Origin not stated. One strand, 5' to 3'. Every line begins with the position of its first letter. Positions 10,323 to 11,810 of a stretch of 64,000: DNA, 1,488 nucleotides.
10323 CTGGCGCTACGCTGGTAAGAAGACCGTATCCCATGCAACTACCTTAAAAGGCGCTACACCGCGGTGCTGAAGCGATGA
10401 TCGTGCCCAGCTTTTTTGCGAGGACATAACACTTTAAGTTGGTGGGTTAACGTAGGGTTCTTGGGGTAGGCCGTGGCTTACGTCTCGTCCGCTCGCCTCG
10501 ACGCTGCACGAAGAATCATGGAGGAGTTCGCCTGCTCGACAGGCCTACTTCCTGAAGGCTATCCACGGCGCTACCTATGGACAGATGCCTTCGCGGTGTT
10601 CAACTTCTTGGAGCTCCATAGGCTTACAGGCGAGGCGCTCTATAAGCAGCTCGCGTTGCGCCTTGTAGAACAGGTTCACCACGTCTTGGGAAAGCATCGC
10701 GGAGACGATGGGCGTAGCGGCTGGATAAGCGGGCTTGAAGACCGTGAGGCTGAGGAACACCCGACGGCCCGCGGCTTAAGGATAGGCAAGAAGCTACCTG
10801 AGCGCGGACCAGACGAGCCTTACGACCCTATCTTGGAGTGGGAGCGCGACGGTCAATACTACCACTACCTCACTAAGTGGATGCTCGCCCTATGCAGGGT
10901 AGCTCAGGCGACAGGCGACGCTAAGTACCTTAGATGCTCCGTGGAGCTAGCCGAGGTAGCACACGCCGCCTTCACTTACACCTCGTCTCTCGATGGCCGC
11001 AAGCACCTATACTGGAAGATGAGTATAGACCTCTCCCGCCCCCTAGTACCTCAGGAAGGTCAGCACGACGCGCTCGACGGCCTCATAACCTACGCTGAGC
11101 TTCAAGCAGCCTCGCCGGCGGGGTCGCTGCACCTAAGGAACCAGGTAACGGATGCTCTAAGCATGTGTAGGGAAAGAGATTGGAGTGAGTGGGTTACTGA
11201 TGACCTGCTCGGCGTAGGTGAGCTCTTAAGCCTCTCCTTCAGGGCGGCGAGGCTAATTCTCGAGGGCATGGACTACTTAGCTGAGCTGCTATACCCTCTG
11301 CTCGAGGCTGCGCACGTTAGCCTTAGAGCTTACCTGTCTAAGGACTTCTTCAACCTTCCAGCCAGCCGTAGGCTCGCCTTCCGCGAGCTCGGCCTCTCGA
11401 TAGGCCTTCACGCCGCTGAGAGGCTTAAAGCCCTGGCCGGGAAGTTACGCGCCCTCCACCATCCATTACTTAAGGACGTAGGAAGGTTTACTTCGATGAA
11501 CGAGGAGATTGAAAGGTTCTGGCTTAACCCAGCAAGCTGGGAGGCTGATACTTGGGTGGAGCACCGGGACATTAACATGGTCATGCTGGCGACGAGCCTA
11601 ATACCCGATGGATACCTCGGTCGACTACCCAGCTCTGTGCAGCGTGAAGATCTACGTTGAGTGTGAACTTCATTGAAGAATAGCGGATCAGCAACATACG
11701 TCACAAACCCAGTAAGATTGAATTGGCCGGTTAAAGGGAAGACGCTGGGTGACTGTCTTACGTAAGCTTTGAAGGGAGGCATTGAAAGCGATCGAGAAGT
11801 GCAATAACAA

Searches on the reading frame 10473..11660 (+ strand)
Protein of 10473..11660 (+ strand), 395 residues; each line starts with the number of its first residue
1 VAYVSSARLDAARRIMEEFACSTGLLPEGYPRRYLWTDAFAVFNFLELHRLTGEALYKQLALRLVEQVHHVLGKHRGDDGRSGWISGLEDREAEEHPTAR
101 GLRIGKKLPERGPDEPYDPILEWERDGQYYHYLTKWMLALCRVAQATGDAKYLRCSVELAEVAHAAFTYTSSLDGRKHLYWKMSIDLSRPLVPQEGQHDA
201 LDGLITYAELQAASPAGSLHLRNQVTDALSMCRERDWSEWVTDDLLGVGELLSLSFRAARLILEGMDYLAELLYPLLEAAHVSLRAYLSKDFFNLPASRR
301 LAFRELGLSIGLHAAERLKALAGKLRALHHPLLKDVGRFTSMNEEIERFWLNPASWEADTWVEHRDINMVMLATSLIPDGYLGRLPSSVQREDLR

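Call 34: search_protein_families(library=pfam, proteins=[window:10473-11660:+], max_evalue=0.001)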
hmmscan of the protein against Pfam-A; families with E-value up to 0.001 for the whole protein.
window:10473-11660:+ (395 aa): 0 families

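Call 42: find_encoding_contigs(protein=window:10473-11660:+, flank=4000, max_places=10)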
Protein window:10473-11660:+ (395 aa): 1 contig read that carries it; 1 place shown.
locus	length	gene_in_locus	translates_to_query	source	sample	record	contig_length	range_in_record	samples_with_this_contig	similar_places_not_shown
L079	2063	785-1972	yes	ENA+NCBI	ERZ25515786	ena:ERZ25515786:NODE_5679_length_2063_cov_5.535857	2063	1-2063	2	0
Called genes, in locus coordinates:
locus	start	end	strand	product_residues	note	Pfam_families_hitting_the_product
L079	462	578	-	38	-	-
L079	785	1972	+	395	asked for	-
